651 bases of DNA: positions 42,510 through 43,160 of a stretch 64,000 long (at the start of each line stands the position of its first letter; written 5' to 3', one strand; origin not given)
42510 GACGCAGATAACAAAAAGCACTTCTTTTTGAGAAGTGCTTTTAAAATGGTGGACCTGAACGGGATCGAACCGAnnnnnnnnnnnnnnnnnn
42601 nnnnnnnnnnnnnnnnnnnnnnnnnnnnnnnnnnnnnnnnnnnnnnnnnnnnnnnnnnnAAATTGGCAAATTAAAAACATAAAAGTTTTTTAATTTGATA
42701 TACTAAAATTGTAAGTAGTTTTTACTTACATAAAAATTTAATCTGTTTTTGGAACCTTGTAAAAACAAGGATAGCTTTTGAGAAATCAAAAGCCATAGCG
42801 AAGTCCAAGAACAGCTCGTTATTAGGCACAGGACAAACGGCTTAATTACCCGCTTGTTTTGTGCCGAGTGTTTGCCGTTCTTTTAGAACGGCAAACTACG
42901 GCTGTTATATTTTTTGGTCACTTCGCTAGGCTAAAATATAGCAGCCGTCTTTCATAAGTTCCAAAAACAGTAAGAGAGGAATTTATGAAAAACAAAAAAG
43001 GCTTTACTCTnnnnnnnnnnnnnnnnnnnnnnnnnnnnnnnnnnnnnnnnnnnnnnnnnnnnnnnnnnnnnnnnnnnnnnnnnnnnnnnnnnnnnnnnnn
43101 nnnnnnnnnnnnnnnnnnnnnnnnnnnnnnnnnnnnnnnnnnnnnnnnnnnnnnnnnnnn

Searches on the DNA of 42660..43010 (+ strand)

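Call 9: search_rna_families(source=window, start=42660, end=43010, threshold=evalue, max_evalue=10, show_alignments=2)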
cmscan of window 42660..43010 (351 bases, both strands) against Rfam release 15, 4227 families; matches with E-value up to 10: 8.
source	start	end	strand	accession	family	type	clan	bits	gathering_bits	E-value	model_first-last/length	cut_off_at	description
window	42879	42968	-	RF04054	mir-2944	Gene; miRNA;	-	19.2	56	0.26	1-82/82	no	mir-2944 microRNA precursor family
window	42821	42915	+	RF02463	Ms_AS-1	Gene; sRNA;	-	18.7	37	0.19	1-98/98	no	Mycobacterium sRNA Ms_AS-1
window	42825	42865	+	RF00385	IBV_D-RNA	Cis-reg;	-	17.1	35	0.28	1-42/42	no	Infectious bronchitis virus D-RNA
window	42705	42771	+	RF00020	U5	Gene; snRNA; splicing;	-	16.1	40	9.5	1-117/117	no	U5 spliceosomal RNA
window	42894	42952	+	RF04099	MIR837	Gene; miRNA;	-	14.3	117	5.2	1-122/122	no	MIR837 microRNA precursor family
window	42812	42883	+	RF04085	mir-1271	Gene; miRNA;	-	14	80.5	3.5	1-77/77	no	mir-1271 microRNA precursor family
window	42704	42771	+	RF01844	SmY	Gene; snRNA; splicing;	-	13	39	2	1-80/80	no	SmY spliceosomal RNA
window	42751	42875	-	RF02634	EF3314_EF3315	Gene; sRNA;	-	10.3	100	7.1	1-141/141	no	Enterococcus sRNA EF3314_EF3315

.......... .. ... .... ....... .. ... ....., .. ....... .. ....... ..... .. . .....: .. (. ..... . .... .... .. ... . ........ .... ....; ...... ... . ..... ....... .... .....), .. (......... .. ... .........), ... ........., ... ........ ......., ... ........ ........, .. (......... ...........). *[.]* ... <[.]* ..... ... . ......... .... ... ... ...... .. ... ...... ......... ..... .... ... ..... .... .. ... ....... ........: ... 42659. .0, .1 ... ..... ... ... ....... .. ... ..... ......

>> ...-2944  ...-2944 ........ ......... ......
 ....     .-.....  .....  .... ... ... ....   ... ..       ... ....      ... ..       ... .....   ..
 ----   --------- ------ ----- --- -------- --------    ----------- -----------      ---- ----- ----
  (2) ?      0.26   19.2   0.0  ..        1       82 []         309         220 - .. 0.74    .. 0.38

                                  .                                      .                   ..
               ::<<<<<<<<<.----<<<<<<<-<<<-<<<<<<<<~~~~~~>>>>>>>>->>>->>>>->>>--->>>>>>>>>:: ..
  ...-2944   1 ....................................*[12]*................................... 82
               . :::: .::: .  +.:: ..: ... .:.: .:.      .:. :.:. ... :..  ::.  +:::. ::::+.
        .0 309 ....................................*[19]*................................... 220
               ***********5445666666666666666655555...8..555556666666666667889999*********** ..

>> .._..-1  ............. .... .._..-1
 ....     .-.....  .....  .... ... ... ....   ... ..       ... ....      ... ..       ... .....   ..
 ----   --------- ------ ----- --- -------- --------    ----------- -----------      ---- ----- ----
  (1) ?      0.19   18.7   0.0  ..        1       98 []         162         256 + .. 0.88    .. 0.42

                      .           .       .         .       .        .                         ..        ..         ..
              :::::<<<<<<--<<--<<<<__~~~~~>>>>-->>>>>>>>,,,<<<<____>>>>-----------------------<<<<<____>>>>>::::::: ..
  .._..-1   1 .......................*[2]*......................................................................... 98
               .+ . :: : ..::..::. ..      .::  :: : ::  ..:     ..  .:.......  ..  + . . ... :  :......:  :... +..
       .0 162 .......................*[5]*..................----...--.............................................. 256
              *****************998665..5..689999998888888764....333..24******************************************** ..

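Call 33: build_rna_model(alignment_id=A3, structure=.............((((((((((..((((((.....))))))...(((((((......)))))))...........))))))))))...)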
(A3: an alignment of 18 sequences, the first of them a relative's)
Model R1 built from alignment A3 (18 sequences, 89 columns); structure: as given.
model positions 88; base pairs 23; branch points 1; effective number of sequences 2.47; information 0.647 bits per position. Calibrated on 0.2 Mb of random sequence (short: E-values are rough).
structure used (alignment columns):
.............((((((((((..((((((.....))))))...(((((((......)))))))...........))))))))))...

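Call 34: search_with_rna_model(model_id=R1, source=window, max_evalue=1, show_alignments=4)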
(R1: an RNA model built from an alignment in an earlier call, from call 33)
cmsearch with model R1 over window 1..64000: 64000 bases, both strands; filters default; matches with E-value up to 1: 8.
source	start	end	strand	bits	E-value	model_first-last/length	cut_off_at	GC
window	42730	42817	+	87.4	4.4e-16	1-88/88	no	0.33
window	63815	63904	+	77.8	4.7e-14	1-88/88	no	0.36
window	3120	3198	+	53.3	7.2e-09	1-88/88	no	0.32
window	32141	32176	+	20.2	0.069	1-88/88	no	0.14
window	1308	1401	+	18.1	0.19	1-88/88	no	0.38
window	20155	20224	+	16.7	0.39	1-88/88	no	0.23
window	44757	44808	+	15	0.9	1-88/88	no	0.35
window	1993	2022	+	14.9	0.91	1-88/88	no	0.3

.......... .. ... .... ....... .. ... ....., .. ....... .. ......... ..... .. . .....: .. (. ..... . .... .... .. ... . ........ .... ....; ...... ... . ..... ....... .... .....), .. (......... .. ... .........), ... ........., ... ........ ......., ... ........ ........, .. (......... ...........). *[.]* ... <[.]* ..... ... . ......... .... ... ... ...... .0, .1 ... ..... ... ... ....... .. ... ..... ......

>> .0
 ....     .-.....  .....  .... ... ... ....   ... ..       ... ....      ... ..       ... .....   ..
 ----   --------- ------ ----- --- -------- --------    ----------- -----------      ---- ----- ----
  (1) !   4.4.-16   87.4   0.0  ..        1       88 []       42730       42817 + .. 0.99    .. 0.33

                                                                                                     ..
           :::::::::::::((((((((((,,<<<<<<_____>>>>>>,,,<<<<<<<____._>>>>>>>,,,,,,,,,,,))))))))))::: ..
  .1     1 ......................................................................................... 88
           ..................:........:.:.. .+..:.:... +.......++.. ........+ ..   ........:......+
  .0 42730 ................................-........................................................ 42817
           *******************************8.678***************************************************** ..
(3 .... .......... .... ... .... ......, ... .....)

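Call 35: search_with_rna_model(model_id=R1, sources=[window, L001, L003, L005, L006, L007, L008, L009, L010, L011, L012, L013, L015, L016, L017, L018, L019, L020, L021, L022, L023, L024, L026, L028, L029, L030, L032, L033, L034, L035, L036, L037, L038, L039, L040, L041, L042, L043, L044, L045, L046, L047, L048, L049, L050, L051, L052, L055, L056, L057, L058, L059, L060, L062, L063, L066, L067, L068, L069, L070, L071, L072, L073, L074, L075, L076, L077, L078, L080, L081, L082, L083, L084, L085, L086, L087, L088, L089, L090, L091, L092, L093, L094, L095, L096, L097, L098, L099], max_evalue=0.001, make_alignment=true)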
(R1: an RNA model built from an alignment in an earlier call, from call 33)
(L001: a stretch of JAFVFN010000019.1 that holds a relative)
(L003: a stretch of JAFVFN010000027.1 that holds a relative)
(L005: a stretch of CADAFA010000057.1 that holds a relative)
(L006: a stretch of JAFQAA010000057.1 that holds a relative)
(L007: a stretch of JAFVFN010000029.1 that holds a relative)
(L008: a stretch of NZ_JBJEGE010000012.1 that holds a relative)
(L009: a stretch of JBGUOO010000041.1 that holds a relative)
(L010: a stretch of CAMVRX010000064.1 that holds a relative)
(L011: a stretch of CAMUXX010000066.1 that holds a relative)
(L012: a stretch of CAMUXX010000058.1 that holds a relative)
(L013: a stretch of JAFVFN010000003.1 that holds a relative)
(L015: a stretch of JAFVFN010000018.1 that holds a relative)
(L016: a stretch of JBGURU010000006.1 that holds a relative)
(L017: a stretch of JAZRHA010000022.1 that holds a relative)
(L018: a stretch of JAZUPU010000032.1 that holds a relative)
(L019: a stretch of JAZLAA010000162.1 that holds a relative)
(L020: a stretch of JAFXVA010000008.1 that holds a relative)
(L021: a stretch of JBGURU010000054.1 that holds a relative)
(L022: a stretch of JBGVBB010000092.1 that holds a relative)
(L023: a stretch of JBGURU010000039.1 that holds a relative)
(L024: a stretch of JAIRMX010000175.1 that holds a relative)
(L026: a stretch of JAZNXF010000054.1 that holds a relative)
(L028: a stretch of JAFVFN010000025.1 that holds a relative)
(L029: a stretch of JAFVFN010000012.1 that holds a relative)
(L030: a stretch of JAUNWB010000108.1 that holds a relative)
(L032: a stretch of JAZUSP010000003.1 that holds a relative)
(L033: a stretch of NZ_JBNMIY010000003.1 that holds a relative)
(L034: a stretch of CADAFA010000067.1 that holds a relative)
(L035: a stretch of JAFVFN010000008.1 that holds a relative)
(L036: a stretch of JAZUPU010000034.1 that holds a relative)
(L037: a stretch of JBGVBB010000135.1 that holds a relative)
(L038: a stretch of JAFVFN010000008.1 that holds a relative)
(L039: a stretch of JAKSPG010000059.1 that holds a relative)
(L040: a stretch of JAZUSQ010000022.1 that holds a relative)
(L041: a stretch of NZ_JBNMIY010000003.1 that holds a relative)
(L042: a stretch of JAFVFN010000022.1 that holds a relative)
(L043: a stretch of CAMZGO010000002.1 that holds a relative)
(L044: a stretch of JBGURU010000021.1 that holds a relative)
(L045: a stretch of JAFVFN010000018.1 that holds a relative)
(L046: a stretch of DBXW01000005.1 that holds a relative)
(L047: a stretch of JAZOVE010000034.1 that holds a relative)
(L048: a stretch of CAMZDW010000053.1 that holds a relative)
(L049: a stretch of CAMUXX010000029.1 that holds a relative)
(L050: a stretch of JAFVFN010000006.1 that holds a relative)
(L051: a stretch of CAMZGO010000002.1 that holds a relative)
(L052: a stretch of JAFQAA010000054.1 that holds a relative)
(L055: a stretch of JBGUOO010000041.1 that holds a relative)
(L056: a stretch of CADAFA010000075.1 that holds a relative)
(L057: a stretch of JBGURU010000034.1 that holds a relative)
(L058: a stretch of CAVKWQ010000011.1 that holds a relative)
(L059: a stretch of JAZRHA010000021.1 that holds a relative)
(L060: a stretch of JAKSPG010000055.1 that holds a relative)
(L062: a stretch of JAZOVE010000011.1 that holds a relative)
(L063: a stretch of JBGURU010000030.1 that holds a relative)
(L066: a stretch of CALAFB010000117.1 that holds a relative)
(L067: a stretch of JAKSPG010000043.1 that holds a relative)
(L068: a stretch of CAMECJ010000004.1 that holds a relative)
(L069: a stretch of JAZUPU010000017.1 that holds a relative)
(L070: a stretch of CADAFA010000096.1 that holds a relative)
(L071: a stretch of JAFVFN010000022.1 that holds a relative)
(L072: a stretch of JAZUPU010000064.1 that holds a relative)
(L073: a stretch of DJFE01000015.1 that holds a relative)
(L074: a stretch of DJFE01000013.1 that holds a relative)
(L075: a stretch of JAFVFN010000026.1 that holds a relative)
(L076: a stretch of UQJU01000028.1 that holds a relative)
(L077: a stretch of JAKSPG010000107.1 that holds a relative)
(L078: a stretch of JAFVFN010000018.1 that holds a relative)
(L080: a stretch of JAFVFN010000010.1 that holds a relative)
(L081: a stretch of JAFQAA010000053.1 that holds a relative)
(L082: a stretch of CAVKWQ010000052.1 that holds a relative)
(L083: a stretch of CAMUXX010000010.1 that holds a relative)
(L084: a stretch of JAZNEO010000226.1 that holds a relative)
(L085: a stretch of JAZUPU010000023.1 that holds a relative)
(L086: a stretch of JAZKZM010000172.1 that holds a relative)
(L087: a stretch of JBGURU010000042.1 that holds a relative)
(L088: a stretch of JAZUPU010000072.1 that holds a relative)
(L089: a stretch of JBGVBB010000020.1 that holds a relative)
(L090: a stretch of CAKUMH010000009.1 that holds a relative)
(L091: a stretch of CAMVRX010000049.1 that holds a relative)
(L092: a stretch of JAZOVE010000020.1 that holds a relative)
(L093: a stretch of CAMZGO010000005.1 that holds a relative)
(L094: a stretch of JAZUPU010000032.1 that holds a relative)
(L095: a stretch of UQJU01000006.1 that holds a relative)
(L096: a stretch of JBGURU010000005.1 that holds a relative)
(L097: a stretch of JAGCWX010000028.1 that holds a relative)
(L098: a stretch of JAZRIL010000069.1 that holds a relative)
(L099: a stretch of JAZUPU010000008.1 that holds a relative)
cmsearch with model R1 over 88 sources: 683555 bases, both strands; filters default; matches with E-value up to 0.001: 103.
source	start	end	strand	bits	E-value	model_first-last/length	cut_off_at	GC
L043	3858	3945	+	97.9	2.9e-17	1-88/88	no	0.36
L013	1834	1920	+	96.5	5.8e-17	1-88/88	no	0.33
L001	6927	7015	-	93.2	2.9e-16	1-88/88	no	0.31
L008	869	957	+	89.5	1.7e-15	1-88/88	no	0.42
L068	4955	5043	-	89.5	1.7e-15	1-88/88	no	0.42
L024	428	514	-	88.8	2.5e-15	1-88/88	no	0.33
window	42730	42817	+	87.4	4.7e-15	1-88/88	no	0.33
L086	4407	4495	-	87.2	5.4e-15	1-88/88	no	0.4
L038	7257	7342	+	86.3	8.2e-15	1-88/88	no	0.35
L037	2204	2289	+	85.2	1.4e-14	1-88/88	no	0.35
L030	1046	1135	-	85.2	1.4e-14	1-88/88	no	0.39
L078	3745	3833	+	84.9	1.6e-14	1-88/88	no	0.39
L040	3889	3977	+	84.7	1.8e-14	1-88/88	no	0.42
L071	3552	3636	-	84.5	1.9e-14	1-88/88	no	0.38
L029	1822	1907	-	84.5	1.9e-14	1-88/88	no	0.28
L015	1775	1862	+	84.2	2.3e-14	1-88/88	no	0.38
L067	4871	4957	+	84.1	2.4e-14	1-88/88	no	0.39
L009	5594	5681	+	83.9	2.7e-14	1-88/88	no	0.4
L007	7217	7297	-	81.8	7.2e-14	1-88/88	no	0.33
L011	3589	3674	+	81.7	7.6e-14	1-88/88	no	0.38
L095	5958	6040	-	81.6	8e-14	1-88/88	no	0.4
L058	1870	1952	+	81.6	8.1e-14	1-88/88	no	0.39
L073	5265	5347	+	81.6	8.1e-14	1-88/88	no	0.39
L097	2817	2903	+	80.8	1.2e-13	1-88/88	no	0.36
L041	753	835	+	80.6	1.3e-13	1-88/88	no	0.4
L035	2532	2618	-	80.3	1.5e-13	1-88/88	no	0.34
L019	1244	1328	-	78.1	4.4e-13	1-88/88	no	0.38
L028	6412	6496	+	77.3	6.5e-13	1-88/88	no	0.33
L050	5415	5498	+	77.1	7.3e-13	1-88/88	no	0.38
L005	4724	4813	-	76.1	1.2e-12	1-88/88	no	0.3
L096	2028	2113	+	75.9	1.3e-12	1-88/88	no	0.42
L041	7826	7916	-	75.2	1.8e-12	1-88/88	no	0.38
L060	6955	7040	-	74.9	2.1e-12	1-88/88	no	0.42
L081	5051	5140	+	74.5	2.6e-12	1-88/88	no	0.36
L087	7464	7549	-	72.9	5.7e-12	1-88/88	no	0.33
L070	261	342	-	72.7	6.3e-12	1-88/88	no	0.28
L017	4086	4164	-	72.6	6.6e-12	1-88/88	no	0.29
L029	362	448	-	72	8.6e-12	1-88/88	no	0.36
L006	2959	3047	+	71.2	1.3e-11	1-88/88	no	0.37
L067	298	385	+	70.9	1.5e-11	1-88/88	no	0.38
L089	2202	2281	-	70.8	1.6e-11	1-88/88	no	0.38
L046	7340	7420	-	70.7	1.6e-11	1-88/88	no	0.42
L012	4607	4692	-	70.6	1.7e-11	1-88/88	no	0.38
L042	60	142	-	70.4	1.9e-11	1-88/88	no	0.35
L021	2925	3006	+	69.9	2.4e-11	1-88/88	no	0.3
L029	3945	4030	+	68.5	4.7e-11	1-88/88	no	0.34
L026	328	408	-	68.4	4.9e-11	1-88/88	no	0.37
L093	3220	3305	-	67.5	7.7e-11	1-88/88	no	0.35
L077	4998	5094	+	66.9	1e-10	1-88/88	no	0.35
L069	6689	6774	-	66.8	1.1e-10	1-88/88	no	0.34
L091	5003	5081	-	66.7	1.2e-10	1-88/88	no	0.34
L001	1984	2069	-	66.2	1.4e-10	1-88/88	no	0.4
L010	5555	5632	-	66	1.6e-10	1-88/88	no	0.38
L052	2162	2243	-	65.2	2.4e-10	1-88/88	no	0.33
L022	974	1055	-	65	2.5e-10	1-88/88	no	0.29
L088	3586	3665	-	64.1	4.1e-10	1-88/88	no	0.3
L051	1467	1557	+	63.7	5e-10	1-88/88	no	0.32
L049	80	162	-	63.4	5.7e-10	1-88/88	no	0.28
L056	972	1056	-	62.4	9.3e-10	1-88/88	no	0.35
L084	1354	1431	-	60.3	2.5e-09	1-88/88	no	0.42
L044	6219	6300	+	60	2.9e-09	1-88/88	no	0.35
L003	1061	1152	+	59.5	3.8e-09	1-88/88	no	0.36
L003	6997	7078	-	59.4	4e-09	1-88/88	no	0.38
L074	1350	1433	+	59.3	4.2e-09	1-88/88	no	0.43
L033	6625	6708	+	59.2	4.3e-09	1-88/88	no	0.43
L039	2901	2982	+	58.9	5e-09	1-88/88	no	0.37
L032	1265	1347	+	58.9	5.1e-09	1-88/88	no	0.42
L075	5913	6001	-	58.7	5.5e-09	1-88/88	no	0.37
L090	3874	3957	-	58.6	5.8e-09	1-88/88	no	0.43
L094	3276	3356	+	58.4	6.4e-09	1-88/88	no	0.36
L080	1049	1126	-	58.1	7.5e-09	1-88/88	no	0.36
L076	6886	6969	+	58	7.9e-09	1-88/88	no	0.42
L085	1433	1516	-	57.9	8.2e-09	1-88/88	no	0.25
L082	4432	4515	-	57.7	9e-09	1-88/88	no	0.42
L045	2159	2239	-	57.3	1.1e-08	1-88/88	no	0.44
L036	5038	5111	+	56.4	1.7e-08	1-88/88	no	0.35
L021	5320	5400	+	56.1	1.9e-08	1-88/88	no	0.35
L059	3902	3975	+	55.2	3.1e-08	1-88/88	no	0.35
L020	74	152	+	54.2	5e-08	1-88/88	no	0.34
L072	1490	1569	-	52.9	9.2e-08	1-88/88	no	0.36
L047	3664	3737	+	52.8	9.7e-08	1-88/88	no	0.38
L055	7950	8000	+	52.6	1.1e-07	1-51/88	3'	0.25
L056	3002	3084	-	50.1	3.6e-07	1-88/88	no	0.37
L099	2010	2093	+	49.6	4.6e-07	1-88/88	no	0.32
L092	1819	1895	-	49.4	5.1e-07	1-88/88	no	0.3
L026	5688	5777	-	47.3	1.4e-06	1-88/88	no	0.38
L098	1792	1862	-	46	2.7e-06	1-88/88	no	0.39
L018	258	330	-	44.8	4.8e-06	1-88/88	no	0.37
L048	3235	3305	+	44.6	5.4e-06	1-88/88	no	0.44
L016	6352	6428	+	42.8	1.2e-05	1-88/88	no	0.35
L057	805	874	-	42.4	1.5e-05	1-88/88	no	0.36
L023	5068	5146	-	41.9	2e-05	1-88/88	no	0.37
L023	696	775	-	40.9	3.1e-05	1-88/88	no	0.26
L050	4592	4666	+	39.2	7.3e-05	1-88/88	no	0.33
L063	810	885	-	39.2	7.4e-05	1-88/88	no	0.41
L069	169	246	-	38.9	8.6e-05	1-88/88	no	0.29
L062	787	860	+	37.4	0.00018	1-88/88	no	0.34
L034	4751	4817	+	36.7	0.00025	1-63/88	3'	0.22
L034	891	968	-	35.7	0.0004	1-88/88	no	0.35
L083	6784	6857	-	34.5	0.0007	1-88/88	no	0.32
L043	1796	1877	+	33.8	0.00099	1-88/88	no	0.38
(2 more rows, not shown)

Alignment A4: 103 matches aligned to the model, 137 columns, each read 5' to 3' on its own strand. Consensus structure (alignment columns), stored with it:
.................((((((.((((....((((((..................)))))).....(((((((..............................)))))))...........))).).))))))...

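Call 38: build_rna_model(alignment_id=A5)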
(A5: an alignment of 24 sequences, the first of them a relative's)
Model R2 built from alignment A5 (24 sequences, 165 columns); structure: RNAalifold consensus.
model positions 142; base pairs 38; branch points 2; effective number of sequences 2.82; information 0.59 bits per position. Calibrated on 0.2 Mb of random sequence (short: E-values are rough).
structure used (alignment columns):
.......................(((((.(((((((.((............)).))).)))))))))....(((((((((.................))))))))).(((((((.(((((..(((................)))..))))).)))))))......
